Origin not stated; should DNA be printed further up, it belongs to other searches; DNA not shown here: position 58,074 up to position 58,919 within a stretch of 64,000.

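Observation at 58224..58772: Orphan MurD C-terminal-domain paralogue inserted between murD and ftsW in the dcw cluster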

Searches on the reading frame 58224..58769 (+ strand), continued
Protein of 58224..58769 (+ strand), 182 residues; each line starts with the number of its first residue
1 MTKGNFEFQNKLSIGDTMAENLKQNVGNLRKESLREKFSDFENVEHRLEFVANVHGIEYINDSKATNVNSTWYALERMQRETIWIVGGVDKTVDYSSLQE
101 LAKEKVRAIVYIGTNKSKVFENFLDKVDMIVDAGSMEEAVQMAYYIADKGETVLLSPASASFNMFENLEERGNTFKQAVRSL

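Call 13: find_related_loci(query=A1, collection=genome_contigs, flank=4000)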
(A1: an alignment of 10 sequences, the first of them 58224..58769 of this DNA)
Query A1 (182 aa) in genome_contigs; peptide patterns used: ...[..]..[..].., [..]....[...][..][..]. (x = any residue, [..] = any of these).
98 stretches matched a pattern; 51 encode a relative of the query (tblastn E <= 1e-3); 50 distinct loci.
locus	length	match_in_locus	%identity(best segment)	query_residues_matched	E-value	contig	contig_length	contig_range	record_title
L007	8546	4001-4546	98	1-182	1e-119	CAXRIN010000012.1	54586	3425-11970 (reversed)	MAG: Flavobacteriaceae bacterium isolate YZ12B_7.17 genome assembly, contig: k141_429921, whole genome shotgun sequence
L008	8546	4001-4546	95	1-182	6e-117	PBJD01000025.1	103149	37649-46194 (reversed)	MAG: Flavobacteriales bacterium isolate SP2976 146025, whole genome shotgun sequence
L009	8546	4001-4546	95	1-182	7e-117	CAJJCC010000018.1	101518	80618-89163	MAG: uncultured Flavobacteriales bacterium isolate FRAM18_bin212 genome assembly, contig: FRAM18_bin212-18, whole genome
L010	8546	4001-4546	93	1-182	3e-116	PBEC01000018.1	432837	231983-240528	MAG: Flavobacteriales bacterium isolate SP330 152304, whole genome shotgun sequence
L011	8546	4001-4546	95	1-182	4e-116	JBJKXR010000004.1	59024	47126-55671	MAG: Flavobacteriales bacterium isolate LRMED-117 Flavobacteriales-LRMED-117-C1085, whole genome shotgun sequence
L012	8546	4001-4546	87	1-182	3e-109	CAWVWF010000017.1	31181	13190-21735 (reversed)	MAG TPA_asm: uncultured Flavobacteriales bacterium isolate ERR3589578_binner13_61 genome assembly, contig: ERZ7463456.10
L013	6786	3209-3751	77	2-182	3e-96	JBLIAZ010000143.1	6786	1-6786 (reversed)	MAG: Saprospiraceae bacterium isolate 3300053770_72 Ga0535642_0018561, whole genome shotgun sequence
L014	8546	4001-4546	76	1-182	8e-96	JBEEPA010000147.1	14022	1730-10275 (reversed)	MAG: Bacteroidota bacterium isolate dobsoncreek_2019_sw_WHONDRS-S19S_0087_B_bin.24 scaffold_1203849, whole genome shotgu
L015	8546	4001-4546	76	1-182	2e-95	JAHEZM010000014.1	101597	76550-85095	MAG: Flavobacteriales bacterium isolate nzgw151 NODE_277_length_101598_cov_5.747874, whole genome shotgun sequence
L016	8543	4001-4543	77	2-182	6e-95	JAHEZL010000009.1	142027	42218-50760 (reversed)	MAG: Flavobacteriales bacterium isolate nzgw150 NODE_72_length_142028_cov_7.807825, whole genome shotgun sequence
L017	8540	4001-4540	77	3-182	3e-95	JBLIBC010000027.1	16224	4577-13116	MAG: Glaciecola sp. isolate 3300053770_67 Ga0535642_0003384, whole genome shotgun sequence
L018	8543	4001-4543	77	2-182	5e-95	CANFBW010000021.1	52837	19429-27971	MAG: Flavobacteriales bacterium isolate CH-Oct18-48 genome assembly, contig: CH-Oct18-C488, whole genome shotgun sequenc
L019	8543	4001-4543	76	2-182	1e-94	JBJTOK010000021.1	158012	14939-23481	MAG: Flavobacteriales bacterium isolate samp_4449_VAMB_700 samp_4449_740252, whole genome shotgun sequence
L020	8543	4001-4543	77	2-182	8e-95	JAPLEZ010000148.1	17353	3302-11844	MAG: Bacteroidetes bacterium isolate LacPavin_0818_WC40_MAG_38_10 LacPavin_0818_WC40_scaffold_948455, whole genome shotg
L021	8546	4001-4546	76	1-182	8e-95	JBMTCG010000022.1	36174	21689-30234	MAG: Flavobacteriales bacterium isolate LKB_V4_S16_100percent_par_LKB_V4_S16_metabat.46 NODE_624_length_36174_cov_9.0768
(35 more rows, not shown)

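Call 29: search_solved_structures(query=window:58224-58769:+, max_evalue=0.00001, show_alignments=2)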
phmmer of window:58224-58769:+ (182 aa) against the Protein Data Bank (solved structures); distinct sequences matched with E-value up to 0.00001: 11.
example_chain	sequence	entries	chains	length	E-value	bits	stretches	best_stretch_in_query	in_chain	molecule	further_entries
3lk7_A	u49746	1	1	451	2e-22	83.4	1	26-181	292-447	UDP-N-acetylmuramoylalanine--D-glutamate ligase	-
4buc_A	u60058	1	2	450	3.9e-21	79.2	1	31-178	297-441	UDP-N-ACETYLMURAMOYLALANINE--D-GLUTAMATE LIGASE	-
7sir_A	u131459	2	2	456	4e-21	79.2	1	28-182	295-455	UDP-N-acetylmuramoylalanine--D-glutamate ligase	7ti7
8dp2_A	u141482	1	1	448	2.2e-20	76.8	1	38-181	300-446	UDP-N-acetylmuramoylalanine--D-glutamate ligase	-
7sy9_A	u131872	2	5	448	2.2e-20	76.8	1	38-181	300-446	UDP-N-acetylmuramoylalanine--D-glutamate ligase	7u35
1e0d_A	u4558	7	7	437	3.5e-16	63.1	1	27-180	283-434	UDP-N-ACETYLMURAMOYLALANINE--D-GLUTAMATE LIGASE | UDP-N-ACETYLMURAMOYL-L-ALANINE:D-GLUTAMATE LIGASE | UDP-N-ACETYLMURAMOYL-L-ALANINE/:D-GLUTAMATE LIGASE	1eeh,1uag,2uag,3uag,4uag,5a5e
5a5f_A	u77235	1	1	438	3.5e-16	63.1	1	27-180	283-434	UDP-N-ACETYLMURAMOYLALANINE--D-GLUTAMATE LIGASE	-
2wjp_A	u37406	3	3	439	3.5e-16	63.1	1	27-180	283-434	UDP-N-ACETYLMURAMOYLALANINE--D-GLUTAMATE LIGASE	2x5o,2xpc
2jff_A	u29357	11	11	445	3.6e-16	63.1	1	27-180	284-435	UDP-N-ACETYLMURAMOYLALANINE--D-GLUTAMATE LIGASE | UDP-N-ACETYLMURAMOYL-ALANINE-D-GLUTAMATE LIGASE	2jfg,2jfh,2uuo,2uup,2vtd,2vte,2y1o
8v8w_A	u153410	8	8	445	3.6e-16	63.1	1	27-180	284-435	UDP-N-acetylmuramoylalanine--D-glutamate ligase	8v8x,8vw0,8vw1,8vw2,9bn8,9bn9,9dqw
8v8y_A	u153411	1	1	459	3.9e-16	63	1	27-180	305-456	UDP-N-acetylmuramoylalanine--D-glutamate ligase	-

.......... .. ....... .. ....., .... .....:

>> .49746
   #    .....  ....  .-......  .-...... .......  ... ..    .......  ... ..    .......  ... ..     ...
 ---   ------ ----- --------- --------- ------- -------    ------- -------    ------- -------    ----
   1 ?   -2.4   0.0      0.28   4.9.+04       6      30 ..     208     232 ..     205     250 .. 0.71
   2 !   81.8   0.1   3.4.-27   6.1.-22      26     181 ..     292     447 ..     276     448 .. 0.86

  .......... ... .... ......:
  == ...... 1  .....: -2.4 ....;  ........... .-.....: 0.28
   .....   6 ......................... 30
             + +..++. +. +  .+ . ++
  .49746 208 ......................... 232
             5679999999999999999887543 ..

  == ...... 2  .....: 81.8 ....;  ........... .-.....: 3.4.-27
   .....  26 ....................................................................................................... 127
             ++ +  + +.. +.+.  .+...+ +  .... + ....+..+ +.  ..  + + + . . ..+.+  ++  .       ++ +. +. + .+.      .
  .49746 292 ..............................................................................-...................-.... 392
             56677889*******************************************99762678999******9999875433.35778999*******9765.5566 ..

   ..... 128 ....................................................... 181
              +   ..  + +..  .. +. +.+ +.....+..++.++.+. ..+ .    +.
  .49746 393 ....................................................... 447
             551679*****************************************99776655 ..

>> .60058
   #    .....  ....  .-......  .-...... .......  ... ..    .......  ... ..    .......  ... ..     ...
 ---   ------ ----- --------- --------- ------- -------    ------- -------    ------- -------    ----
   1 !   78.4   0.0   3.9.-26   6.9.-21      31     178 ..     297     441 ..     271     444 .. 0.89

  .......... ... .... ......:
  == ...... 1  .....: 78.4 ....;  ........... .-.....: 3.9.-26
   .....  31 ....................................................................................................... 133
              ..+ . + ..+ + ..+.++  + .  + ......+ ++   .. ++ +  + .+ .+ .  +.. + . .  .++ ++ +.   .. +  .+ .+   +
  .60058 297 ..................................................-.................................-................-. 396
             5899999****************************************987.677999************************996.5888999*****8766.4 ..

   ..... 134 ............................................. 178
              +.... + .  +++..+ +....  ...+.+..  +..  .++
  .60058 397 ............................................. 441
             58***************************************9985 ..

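Call 30: predict_structure(alignment_id=A2)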
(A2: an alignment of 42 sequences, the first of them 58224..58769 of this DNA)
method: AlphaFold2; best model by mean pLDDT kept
length: 182 residues; sequences in the alignment: 42
mean_pLDDT: 79.5   pTM: 0.72
mean pLDDT of the five models: 79.5, 79.3, 77.4, 75.8, 66.7
residues with pLDDT >= 90: 104; 70-90: 30; 50-70: 6; < 50: 42
segments of 3 or more residues with pLDDT < 50: 1-19, 21-23, 27-45
pLDDT, mean of each block of 10 residues (from residue 1): 34 42 48 42 62 97 90 94 90 90 97 87 96 95 98 92 77 95 94
secondary structure, 60 per line:
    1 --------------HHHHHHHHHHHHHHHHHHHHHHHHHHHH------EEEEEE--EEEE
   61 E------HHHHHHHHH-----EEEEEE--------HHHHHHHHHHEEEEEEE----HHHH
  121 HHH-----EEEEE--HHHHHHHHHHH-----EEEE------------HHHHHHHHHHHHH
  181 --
elements in order: H15-42 E49-54 E57-61 H68-76 E82-87 H96-105 E106-112 H117-123 E129-133 H136-146 E152-155 H168-180

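Call 32: fold_search(model_id=the predicted structure, library=pdb)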
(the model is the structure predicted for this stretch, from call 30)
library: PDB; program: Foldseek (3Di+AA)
matches with E <= 10: 1604; with E <= 0.001: 50
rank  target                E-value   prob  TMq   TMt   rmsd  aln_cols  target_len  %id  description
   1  7ti7                  1.0e-13  1.00  0.68  0.29   2.9       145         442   34  Crystal Structure of UDP-N-acetylmuramoylalanine-D-glutamate ligase from Acinetobacter baumannii AB5075-UW in complex wi (released 2022-01-26)
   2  7u35_A                3.8e-13  1.00  0.70  0.31   1.7       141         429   36  Crystal Structure of UDP-N-acetylmuramoylalanine--D-glutamate ligase (MurD) from Pseudomonas aeruginosa PAO1 in comple (released 2022-03-09)
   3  8dp2                  4.3e-13  1.00  0.71  0.30   1.8       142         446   36  Crystal Structure of UDP-N-acetylmuramoylalanine--D-glutamate ligase (MurD) from Pseudomonas aeruginosa PAO1 in complex  (released 2022-08-17)
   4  7u35_B                6.3e-13  1.00  0.70  0.30   1.8       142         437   36  Crystal Structure of UDP-N-acetylmuramoylalanine--D-glutamate ligase (MurD) from Pseudomonas aeruginosa PAO1 in comple (released 2022-03-09)
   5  7u35_C                8.7e-13  1.00  0.70  0.31   1.8       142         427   36  Crystal Structure of UDP-N-acetylmuramoylalanine--D-glutamate ligase (MurD) from Pseudomonas aeruginosa PAO1 in comple (released 2022-03-09)
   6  7sir                  8.7e-13  1.00  0.69  0.30   2.6       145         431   34  Crystal Structure of UDP-N-acetylmuramoylalanine-D-glutamate ligase from Acinetobacter baumannii AB5075-UW (released 2021-11-03)
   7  7sy9_A                2.2e-12  1.00  0.70  0.30   1.7       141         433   36  Crystal Structure of UDP-N-acetylmuramoylalanine--D-glutamate ligase (MurD) from Pseudomonas aeruginosa PAO1 (released 2021-12-15)
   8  7sy9_B                3.3e-12  1.00  0.70  0.31   1.7       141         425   36  Crystal Structure of UDP-N-acetylmuramoylalanine--D-glutamate ligase (MurD) from Pseudomonas aeruginosa PAO1 (released 2021-12-15)
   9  2jfh                  1.5e-11  1.00  0.64  0.29   2.4       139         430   33  Crystal structure of MurD ligase in complex with L-Glu containing sulfonamide inhibitor (released 2007-05-15)
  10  3lk7                  2.1e-11  1.00  0.69  0.29   6.9       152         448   36  The Crystal Structure of UDP-N-acetylmuramoylalanine-D-glutamate (MurD) ligase from Streptococcus agalactiae to 1.5A (released 2010-02-09)
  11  8v8y                  2.8e-11  1.00  0.65  0.28   2.4       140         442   34  Crystal Structure of Apo UDP-N-acetylmuramoylalanine--D-glutamate ligase (MurD) from E. coli (Orthorhombic P form) (released 2023-12-13)
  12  8v8x                  3.2e-11  1.00  0.65  0.29   2.4       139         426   33  Crystal Structure of Apo UDP-N-acetylmuramoylalanine--D-glutamate ligase (MurD) from E. coli (Orthorhombic P form2) (released 2023-12-13)
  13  8vw0                  5.4e-11  1.00  0.66  0.28   2.3       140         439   34  Crystal Structure of Apo UDP-N-acetylmuramoylalanine--D-glutamate ligase (MurD) from E. coli (AMP bound) (released 2024-02-14)
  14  5a5f                  5.4e-11  1.00  0.65  0.29   2.4       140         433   34  CRYSTAL STRUCTURE OF MURD LIGASE FROM ESCHERICHIA COLI IN COMPLEX WITH UMA AND ADP (released 2016-04-13)
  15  1uag                  5.7e-11  1.00  0.65  0.29   2.4       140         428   34  UDP-N-ACETYLMURAMOYL-L-ALANINE:D-GLUTAMATE LIGASE (released 1998-03-18)
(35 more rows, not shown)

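Call 44: find_encoding_contigs(protein=P0118, flank=4000, max_places=2)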
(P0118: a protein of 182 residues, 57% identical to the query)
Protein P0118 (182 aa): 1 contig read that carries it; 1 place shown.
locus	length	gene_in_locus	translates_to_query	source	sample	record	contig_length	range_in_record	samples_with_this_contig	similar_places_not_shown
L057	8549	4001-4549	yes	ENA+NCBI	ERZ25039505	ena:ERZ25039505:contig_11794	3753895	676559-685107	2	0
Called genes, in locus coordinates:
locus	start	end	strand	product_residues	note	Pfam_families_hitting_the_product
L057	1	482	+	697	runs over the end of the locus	PF03717:PBP_dimer, PF00905:Transpeptidase, PF03793:PASTA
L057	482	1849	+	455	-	PF01225:Mur_ligase, PF08245:Mur_ligase_M, PF02875:Mur_ligase_C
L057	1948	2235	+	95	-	-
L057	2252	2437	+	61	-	-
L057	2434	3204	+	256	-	PF00953:Glycos_transf_4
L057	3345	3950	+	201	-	PF08245:Mur_ligase_M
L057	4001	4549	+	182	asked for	PF02875:Mur_ligase_C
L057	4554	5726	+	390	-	PF01098:FTSW_RODA_SPOVE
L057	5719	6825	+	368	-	PF03033:Glyco_transf_28, PF04101:Glyco_tran_28_C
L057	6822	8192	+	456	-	PF01225:Mur_ligase, PF08245:Mur_ligase_M, PF02875:Mur_ligase_C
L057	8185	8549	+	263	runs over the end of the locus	-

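Call 50: search_protein_representatives(protein=window:58224-58769:+)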
Query: 182 residues. Proteins with E-value up to 0.001 (for the whole library): 17971; up to 1e-10: 9749; up to 1e-30: 197. The best 150 are listed.
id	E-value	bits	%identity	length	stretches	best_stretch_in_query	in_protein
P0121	7.0e-52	192.2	51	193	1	15-182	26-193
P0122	1.2e-50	188.2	52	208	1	5-182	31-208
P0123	1.3e-49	184.9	54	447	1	16-181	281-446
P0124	5.5e-49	182.8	53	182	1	16-182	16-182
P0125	4.6e-48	179.8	91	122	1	1-90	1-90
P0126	9.2e-48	178.8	53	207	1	24-181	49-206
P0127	1.2e-46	175.3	51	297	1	6-182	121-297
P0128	2.1e-46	174.5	48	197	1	10-182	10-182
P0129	3.0e-46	173.9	51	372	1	16-182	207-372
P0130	1.0e-45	172.2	47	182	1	4-182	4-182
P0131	2.0e-45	171.2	49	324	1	9-182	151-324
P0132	4.7e-45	170.0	48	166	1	19-181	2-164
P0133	1.5e-44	168.4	47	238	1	17-182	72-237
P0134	2.2e-44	167.8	49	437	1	6-182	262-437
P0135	2.3e-44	167.8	49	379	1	21-182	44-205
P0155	8.4e-41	156.2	45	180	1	17-181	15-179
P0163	6.4e-40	153.4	42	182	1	1-182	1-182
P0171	1.7e-38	148.7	40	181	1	9-181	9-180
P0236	7.7e-34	133.6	37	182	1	4-182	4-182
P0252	3.1e-33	131.6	40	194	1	17-181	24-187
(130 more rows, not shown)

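Call 52: find_encoding_contigs(protein=P0163, flank=5000, max_places=3)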
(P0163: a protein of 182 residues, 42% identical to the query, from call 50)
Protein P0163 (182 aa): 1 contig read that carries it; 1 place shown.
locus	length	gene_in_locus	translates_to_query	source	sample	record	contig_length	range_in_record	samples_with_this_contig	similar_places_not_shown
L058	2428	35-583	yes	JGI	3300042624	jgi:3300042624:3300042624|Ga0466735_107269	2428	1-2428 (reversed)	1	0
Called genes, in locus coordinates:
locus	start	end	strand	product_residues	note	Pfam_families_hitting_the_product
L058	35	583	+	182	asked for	PF02875:Mur_ligase_C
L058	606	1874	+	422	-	PF01098:FTSW_RODA_SPOVE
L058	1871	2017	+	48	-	PF03033:Glyco_transf_28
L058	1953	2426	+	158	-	?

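Call 53: find_encoding_contigs(protein=P0130, flank=5000, max_places=3)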
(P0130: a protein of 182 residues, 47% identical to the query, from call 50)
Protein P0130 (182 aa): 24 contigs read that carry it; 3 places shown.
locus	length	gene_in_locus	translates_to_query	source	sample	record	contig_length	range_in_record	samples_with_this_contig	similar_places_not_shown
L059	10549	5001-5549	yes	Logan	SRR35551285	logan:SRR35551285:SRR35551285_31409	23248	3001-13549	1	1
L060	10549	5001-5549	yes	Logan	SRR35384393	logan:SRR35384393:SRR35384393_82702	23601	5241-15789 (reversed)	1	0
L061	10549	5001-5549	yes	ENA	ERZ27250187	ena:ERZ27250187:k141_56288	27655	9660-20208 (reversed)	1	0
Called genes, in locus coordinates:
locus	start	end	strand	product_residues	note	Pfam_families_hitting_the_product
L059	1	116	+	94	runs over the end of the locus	PF19579:FtsL_2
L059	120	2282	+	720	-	PF03717:PBP_dimer (weak), PF00905:Transpeptidase, PF03793:PASTA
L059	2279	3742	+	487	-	PF01225:Mur_ligase, PF08245:Mur_ligase_M, PF02875:Mur_ligase_C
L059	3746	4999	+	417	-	PF10555:MraY_sig1 (faint), PF00953:Glycos_transf_4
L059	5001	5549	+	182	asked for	PF02875:Mur_ligase_C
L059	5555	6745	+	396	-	PF01098:FTSW_RODA_SPOVE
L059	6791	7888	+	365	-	PF03033:Glyco_transf_28, PF04101:Glyco_tran_28_C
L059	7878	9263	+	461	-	PF01225:Mur_ligase, PF08245:Mur_ligase_M, PF02875:Mur_ligase_C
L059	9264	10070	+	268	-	-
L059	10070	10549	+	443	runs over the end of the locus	PF00012:HSP70 (faint), PF11104:PilM_2 (faint), PF14450:FtsA, PF02491:SHS2_FTSA, PF06277:EutA, PF06723:MreB_Mbl, PF14450:FtsA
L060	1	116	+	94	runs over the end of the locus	PF19579:FtsL_2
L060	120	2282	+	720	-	PF03717:PBP_dimer (weak), PF00905:Transpeptidase, PF03793:PASTA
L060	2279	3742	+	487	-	PF01225:Mur_ligase, PF08245:Mur_ligase_M, PF02875:Mur_ligase_C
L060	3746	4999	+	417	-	PF10555:MraY_sig1 (faint), PF00953:Glycos_transf_4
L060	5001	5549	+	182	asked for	PF02875:Mur_ligase_C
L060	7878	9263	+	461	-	PF01225:Mur_ligase, PF08245:Mur_ligase_M, PF02875:Mur_ligase_C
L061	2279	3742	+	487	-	PF01225:Mur_ligase, PF08245:Mur_ligase_M, PF02875:Mur_ligase_C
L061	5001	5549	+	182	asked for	PF02875:Mur_ligase_C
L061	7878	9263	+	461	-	PF01225:Mur_ligase, PF08245:Mur_ligase_M, PF02875:Mur_ligase_C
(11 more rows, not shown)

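Call 57: find_encoding_contigs(protein=P0171, flank=5000, max_places=2)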
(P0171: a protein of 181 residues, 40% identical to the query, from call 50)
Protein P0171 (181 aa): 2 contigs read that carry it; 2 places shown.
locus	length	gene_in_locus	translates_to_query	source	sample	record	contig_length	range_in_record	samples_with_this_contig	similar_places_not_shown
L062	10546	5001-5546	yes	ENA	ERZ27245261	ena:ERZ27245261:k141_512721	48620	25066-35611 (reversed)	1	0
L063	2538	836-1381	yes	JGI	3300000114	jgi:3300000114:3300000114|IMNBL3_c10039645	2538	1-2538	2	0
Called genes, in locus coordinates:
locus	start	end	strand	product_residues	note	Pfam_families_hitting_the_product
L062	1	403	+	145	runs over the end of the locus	PF19579:FtsL_2 (faint)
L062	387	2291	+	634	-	PF00905:Transpeptidase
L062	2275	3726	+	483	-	PF01225:Mur_ligase, PF08245:Mur_ligase_M, PF02875:Mur_ligase_C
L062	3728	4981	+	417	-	PF00953:Glycos_transf_4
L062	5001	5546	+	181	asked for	PF02875:Mur_ligase_C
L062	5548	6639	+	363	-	PF01098:FTSW_RODA_SPOVE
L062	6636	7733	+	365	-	PF03033:Glyco_transf_28, PF04101:Glyco_tran_28_C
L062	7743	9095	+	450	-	PF01225:Mur_ligase, PF08245:Mur_ligase_M, PF02875:Mur_ligase_C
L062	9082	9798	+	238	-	-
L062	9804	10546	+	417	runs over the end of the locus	PF02491:SHS2_FTSA, PF06277:EutA (weak), PF06723:MreB_Mbl, PF11104:PilM_2 (weak), PF14450:FtsA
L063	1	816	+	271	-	?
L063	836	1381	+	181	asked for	PF02875:Mur_ligase_C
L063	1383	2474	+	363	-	PF01098:FTSW_RODA_SPOVE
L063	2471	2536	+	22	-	?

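Call 58: find_encoding_contigs(protein=P0236, flank=5000, max_places=2)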
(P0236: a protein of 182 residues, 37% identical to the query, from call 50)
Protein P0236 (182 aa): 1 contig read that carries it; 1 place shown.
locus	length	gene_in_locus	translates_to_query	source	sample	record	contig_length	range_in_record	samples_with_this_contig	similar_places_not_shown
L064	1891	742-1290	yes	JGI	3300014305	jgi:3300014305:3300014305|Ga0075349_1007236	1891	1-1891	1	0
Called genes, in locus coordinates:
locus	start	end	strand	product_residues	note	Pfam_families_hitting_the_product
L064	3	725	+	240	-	?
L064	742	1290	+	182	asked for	PF02875:Mur_ligase_C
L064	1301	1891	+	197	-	?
